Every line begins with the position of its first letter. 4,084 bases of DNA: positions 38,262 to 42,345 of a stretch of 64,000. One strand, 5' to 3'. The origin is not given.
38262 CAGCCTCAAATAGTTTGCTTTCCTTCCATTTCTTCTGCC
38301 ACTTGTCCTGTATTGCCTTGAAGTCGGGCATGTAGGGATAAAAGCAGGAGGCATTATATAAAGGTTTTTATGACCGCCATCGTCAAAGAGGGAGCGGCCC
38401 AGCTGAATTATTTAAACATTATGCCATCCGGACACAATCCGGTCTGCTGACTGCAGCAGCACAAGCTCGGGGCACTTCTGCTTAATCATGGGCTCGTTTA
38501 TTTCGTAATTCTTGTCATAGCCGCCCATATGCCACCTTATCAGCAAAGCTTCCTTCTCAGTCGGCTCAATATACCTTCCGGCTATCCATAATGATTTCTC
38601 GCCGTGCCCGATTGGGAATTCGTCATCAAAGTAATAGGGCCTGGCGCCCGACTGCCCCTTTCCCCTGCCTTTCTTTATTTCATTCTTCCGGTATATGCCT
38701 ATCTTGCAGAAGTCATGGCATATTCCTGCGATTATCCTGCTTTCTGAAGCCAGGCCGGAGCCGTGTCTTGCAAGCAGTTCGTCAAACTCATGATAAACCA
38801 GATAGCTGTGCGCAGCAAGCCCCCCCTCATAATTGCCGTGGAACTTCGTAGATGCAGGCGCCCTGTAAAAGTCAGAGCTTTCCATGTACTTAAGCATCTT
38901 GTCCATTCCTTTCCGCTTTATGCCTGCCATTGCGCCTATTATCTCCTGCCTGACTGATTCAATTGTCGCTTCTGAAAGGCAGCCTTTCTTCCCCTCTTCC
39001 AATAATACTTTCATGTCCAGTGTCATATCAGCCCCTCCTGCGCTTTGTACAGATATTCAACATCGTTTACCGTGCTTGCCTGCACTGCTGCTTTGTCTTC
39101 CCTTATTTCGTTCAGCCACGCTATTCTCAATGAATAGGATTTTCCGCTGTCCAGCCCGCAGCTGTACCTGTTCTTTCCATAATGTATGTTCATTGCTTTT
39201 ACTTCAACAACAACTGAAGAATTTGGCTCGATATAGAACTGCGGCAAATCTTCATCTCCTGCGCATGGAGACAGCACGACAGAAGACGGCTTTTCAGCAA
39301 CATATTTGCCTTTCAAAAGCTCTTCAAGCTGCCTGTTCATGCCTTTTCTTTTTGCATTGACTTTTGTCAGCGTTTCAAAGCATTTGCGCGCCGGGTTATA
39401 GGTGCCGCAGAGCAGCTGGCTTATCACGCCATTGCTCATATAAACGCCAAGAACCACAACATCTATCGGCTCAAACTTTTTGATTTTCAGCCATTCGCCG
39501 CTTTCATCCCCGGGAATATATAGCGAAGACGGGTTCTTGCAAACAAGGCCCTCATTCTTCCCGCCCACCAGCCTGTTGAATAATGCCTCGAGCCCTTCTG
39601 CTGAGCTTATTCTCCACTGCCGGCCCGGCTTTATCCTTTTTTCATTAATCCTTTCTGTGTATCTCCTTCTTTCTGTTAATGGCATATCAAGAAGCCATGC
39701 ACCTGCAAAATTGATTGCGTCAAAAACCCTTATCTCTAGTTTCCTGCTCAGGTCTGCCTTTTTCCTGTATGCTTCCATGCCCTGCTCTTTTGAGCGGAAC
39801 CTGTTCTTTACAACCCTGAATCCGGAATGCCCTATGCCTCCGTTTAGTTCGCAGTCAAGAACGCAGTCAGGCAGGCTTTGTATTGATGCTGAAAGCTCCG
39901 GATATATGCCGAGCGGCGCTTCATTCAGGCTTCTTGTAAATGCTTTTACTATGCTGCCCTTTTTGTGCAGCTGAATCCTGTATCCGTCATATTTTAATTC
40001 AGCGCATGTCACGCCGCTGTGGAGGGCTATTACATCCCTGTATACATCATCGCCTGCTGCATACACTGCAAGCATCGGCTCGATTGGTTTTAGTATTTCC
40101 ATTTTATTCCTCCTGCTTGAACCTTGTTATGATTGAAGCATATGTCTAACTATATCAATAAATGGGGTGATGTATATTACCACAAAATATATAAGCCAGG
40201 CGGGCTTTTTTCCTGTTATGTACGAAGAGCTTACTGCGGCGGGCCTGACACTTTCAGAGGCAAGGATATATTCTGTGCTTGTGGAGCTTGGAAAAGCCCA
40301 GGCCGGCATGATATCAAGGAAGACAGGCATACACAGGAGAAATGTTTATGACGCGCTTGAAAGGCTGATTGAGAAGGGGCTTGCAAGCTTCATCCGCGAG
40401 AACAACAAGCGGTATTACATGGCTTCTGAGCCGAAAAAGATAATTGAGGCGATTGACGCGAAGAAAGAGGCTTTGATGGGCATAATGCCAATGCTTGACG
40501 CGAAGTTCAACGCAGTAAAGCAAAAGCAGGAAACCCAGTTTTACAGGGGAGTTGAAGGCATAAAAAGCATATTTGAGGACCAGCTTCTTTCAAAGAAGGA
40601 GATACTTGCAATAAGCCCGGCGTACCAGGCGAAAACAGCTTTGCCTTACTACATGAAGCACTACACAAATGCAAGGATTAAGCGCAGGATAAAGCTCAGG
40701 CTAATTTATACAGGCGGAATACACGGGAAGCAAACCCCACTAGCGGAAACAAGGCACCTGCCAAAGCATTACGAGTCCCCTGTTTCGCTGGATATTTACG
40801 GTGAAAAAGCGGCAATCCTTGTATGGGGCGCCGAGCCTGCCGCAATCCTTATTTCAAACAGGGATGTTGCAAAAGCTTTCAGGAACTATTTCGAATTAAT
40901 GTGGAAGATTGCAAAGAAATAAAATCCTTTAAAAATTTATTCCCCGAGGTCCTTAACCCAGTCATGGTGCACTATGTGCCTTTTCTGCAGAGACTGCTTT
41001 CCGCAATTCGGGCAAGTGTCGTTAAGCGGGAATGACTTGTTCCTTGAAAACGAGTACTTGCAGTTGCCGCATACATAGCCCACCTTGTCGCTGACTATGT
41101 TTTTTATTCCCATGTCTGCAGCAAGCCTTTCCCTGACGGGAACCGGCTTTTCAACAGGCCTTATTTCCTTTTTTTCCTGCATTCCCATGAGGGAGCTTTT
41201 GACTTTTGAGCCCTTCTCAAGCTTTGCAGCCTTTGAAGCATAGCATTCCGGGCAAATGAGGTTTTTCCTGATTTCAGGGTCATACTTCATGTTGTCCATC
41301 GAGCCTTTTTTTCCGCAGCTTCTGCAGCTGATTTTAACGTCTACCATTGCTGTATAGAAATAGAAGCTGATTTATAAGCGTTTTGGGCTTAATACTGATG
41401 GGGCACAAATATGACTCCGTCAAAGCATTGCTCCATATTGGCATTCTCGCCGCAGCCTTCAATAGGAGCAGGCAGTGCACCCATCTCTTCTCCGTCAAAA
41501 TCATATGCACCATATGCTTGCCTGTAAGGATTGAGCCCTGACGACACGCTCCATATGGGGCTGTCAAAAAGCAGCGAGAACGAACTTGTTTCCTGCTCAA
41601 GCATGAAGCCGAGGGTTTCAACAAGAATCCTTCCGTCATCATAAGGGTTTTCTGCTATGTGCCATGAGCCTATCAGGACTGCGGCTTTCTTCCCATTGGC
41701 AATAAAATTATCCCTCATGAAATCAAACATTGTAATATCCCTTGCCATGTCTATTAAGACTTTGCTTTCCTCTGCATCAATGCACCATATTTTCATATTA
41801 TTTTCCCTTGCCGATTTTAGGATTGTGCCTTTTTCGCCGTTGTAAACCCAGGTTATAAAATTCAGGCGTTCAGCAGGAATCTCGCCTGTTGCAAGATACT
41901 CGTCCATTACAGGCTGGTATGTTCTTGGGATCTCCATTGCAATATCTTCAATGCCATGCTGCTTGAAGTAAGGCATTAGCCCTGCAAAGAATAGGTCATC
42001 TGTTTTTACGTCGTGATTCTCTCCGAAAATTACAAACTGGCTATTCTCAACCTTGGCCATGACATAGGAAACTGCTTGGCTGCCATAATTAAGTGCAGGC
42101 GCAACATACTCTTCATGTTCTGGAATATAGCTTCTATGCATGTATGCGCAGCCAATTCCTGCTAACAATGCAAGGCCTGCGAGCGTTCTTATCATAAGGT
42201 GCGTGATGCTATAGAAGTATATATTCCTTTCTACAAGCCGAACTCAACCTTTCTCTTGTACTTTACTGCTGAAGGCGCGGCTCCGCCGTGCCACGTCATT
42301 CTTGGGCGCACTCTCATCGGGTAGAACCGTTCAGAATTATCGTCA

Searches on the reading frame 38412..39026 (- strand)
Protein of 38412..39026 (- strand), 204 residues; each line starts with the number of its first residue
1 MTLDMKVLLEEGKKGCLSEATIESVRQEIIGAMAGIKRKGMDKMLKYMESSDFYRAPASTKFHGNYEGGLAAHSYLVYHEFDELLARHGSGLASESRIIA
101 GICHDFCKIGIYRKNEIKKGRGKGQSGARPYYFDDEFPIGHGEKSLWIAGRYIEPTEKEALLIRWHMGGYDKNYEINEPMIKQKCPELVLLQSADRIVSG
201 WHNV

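Call 10: search_protein_families(library=pfam, proteins=[window:38412-39026:-], max_evalue=0.01)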
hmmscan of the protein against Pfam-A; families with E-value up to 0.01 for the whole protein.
window:38412-39026:- (204 aa): 1 family
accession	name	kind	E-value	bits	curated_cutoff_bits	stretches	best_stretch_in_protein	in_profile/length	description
PF01966.28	HD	-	0.0017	19.1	22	1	72-197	3-113/116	HD domain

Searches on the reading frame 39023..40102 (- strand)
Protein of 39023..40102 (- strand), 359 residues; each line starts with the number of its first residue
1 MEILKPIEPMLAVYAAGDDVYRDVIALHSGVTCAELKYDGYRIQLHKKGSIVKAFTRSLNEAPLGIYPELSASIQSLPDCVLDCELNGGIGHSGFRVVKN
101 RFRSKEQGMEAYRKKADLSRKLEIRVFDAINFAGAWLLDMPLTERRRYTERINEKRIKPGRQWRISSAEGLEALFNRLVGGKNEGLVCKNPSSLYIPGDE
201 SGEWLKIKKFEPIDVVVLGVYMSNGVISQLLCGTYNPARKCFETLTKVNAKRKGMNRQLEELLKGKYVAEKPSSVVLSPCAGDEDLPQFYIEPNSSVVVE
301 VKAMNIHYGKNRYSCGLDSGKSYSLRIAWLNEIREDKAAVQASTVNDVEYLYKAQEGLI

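Call 10: search_protein_families(library=pfam, proteins=[window:39023-40102:-], max_evalue=0.01)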
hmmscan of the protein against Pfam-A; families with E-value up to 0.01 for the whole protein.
window:39023-40102:- (359 aa): 2 families
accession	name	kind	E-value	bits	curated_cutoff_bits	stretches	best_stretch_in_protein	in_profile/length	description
PF01068.26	DNA_ligase_A_M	-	8.7e-28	97.8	26.2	1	9-208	1-204/204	ATP dependent DNA ligase domain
PF04679.21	DNA_ligase_A_C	-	8.6e-05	23.3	27.5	1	224-337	2-94/94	ATP dependent DNA ligase C terminal region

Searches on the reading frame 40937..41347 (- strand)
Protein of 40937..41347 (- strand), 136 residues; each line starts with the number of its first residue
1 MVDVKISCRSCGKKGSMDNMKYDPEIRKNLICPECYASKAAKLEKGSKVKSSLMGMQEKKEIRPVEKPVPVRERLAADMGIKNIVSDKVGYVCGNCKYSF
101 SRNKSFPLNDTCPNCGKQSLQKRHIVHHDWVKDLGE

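Call 10: search_protein_families(library=pfam, proteins=[window:40937-41347:-], max_evalue=0.01)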
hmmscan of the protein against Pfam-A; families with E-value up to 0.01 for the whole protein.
window:40937-41347:- (136 aa): 4 families
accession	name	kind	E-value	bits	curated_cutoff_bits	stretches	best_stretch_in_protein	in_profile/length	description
PF01155.25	HypA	-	1.8e-07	31.6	28.9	1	84-121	64-98/112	Hydrogenase/urease nickel incorporation, metallochaperone, hypA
PF09723.15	Zn_ribbon_8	-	2.9e-05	24.4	34.4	1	91-122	6-39/41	Zinc ribbon domain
PF18551.6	TackOD1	-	7e-05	22.9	32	1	84-128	69-107/188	Thaumarchaeal output domain 1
PF07191.17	Zn_ribbon_6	-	0.002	18.6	25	0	84-118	10-38/67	Double zinc ribbon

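Call 51: search_protein_families(library=padloc, proteins=[window:40937-41347:-], max_evalue=0.001)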
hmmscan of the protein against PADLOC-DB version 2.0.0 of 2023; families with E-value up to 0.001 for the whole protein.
window:40937-41347:- (136 aa): 0 families

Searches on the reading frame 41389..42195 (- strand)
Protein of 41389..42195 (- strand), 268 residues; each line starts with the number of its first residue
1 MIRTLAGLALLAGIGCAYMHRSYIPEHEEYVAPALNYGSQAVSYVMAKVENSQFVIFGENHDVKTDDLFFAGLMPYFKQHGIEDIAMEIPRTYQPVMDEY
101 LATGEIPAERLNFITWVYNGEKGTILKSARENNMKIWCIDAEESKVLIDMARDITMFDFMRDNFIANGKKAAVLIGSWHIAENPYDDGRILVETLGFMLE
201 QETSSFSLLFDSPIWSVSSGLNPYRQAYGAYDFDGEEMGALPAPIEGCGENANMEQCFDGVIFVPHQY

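Call 10: search_protein_families(library=pfam, proteins=[window:41389-42195:-], max_evalue=0.01)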
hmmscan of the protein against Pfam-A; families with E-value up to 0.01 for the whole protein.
window:41389-42195:- (268 aa): 1 family
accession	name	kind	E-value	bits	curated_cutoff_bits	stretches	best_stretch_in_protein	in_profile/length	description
PF04187.18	Cofac_haem_bdg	-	7e-08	33.2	27.7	1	45-143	1-107/213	Haem-binding uptake, Tiki superfamily, ChaN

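Call 51: search_protein_families(library=padloc, proteins=[window:41389-42195:-], max_evalue=0.001)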
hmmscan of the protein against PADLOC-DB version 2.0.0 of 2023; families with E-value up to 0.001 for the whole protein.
window:41389-42195:- (268 aa): 0 families
